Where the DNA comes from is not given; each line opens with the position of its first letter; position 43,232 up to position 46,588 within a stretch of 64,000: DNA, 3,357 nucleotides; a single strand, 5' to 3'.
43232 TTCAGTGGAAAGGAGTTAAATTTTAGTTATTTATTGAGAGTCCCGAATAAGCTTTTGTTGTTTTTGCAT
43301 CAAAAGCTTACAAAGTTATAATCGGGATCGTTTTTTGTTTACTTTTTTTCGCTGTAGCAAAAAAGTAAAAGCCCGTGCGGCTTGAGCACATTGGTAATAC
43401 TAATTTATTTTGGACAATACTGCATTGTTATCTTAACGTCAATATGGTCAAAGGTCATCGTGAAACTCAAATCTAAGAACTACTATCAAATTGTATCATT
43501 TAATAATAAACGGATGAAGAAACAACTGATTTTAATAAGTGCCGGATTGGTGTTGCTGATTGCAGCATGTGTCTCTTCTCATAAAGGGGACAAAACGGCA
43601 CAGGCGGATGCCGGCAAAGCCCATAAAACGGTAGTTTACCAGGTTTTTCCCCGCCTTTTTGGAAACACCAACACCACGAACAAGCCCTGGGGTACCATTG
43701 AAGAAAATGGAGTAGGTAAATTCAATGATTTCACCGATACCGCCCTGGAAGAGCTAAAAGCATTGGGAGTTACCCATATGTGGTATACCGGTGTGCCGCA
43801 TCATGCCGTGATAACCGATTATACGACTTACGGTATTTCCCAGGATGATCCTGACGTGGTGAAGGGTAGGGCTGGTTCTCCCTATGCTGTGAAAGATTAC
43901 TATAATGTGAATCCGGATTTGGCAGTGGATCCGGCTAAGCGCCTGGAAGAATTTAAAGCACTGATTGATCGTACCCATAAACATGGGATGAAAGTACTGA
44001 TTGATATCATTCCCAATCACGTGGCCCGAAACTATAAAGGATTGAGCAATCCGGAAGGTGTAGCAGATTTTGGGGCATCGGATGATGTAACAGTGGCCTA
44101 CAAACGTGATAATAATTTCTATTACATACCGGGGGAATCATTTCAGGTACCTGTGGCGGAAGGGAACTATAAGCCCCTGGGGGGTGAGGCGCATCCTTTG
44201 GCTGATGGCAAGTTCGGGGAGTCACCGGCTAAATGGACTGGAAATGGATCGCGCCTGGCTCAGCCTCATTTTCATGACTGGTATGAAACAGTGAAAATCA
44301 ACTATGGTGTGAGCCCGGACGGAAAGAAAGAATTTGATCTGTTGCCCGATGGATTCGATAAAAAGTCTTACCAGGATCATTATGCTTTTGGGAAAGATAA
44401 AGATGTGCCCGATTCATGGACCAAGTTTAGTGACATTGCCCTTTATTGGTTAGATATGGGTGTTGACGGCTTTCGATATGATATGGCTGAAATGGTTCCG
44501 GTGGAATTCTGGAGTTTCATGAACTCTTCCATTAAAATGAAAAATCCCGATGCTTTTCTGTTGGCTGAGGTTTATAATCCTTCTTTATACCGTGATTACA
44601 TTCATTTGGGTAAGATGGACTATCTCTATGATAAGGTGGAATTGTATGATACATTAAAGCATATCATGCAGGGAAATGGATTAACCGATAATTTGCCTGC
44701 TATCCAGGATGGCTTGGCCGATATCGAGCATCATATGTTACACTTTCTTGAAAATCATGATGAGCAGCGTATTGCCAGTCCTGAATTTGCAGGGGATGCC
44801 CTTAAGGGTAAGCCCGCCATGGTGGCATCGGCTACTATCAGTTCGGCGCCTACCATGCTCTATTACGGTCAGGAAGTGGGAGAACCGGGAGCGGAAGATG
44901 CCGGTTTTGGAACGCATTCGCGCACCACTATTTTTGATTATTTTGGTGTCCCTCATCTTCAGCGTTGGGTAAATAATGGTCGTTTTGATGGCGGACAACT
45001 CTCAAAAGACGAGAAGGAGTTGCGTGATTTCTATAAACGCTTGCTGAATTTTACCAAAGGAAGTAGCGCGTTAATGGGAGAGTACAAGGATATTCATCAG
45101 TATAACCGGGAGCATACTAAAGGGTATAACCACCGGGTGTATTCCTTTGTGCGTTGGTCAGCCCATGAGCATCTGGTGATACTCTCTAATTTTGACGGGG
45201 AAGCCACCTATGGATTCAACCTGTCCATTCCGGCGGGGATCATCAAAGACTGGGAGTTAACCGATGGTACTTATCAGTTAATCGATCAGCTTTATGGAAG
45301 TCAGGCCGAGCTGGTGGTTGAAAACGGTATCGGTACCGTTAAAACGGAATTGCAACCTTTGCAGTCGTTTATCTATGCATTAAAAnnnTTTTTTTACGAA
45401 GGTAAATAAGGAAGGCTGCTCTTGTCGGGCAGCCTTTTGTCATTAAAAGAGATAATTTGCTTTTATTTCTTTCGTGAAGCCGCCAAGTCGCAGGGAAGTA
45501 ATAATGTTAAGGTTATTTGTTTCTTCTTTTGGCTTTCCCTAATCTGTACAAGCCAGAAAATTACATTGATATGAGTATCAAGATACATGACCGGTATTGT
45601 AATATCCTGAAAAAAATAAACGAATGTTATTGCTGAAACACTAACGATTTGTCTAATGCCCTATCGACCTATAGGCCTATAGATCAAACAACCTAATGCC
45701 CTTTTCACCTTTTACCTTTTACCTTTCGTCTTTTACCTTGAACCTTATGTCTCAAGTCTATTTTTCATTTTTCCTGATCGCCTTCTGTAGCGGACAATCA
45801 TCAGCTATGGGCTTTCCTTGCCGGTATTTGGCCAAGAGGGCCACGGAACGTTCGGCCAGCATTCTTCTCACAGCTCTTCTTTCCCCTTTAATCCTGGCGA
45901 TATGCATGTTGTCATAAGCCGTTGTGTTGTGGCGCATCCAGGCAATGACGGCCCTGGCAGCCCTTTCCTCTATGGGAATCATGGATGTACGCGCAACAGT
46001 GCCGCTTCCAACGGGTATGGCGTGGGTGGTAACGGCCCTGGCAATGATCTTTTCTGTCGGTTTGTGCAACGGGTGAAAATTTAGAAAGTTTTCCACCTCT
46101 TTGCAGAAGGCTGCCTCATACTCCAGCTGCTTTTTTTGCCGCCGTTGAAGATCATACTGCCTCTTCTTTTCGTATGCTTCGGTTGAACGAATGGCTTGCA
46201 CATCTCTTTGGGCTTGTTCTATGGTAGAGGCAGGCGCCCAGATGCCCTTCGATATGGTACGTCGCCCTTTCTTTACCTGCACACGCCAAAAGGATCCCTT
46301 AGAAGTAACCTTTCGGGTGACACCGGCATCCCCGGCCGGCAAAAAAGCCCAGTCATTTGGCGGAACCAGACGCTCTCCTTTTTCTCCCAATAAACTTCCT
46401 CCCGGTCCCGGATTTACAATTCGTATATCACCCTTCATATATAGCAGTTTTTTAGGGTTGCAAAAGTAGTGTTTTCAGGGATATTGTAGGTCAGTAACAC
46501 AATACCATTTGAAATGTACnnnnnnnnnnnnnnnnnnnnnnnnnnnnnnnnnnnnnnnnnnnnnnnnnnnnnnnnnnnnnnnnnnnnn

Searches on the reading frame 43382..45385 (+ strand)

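Call 56: search_protein_families(library=pfam, proteins=[window:43382-45385:+], max_evalue=0.00001)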
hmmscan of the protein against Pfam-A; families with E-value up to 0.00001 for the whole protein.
window:43382-45385:+ (668 aa): 1 family
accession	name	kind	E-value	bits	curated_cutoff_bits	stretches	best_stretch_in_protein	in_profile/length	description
PF00128.31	Alpha-amylase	-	3.8e-22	79.6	22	2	348-505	169-360/446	Alpha amylase, catalytic domain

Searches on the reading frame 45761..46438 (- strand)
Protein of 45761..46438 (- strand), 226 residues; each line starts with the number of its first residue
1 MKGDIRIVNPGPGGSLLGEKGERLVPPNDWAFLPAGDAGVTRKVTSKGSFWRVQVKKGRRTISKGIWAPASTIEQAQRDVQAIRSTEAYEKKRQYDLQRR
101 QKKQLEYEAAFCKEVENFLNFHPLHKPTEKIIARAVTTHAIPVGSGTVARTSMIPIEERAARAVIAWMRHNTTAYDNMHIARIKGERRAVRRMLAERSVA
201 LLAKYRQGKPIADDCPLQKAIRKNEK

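Call 56: search_protein_families(library=pfam, proteins=[window:45761-46438:-], max_evalue=0.00001)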
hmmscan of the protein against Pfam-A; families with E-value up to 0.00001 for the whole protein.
window:45761-46438:- (226 aa): 1 family
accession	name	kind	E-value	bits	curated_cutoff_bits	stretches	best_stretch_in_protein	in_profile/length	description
PF10056.14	DUF2293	-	2.1e-19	69.9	25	1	132-206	13-85/85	Uncharacterized conserved protein (DUF2293)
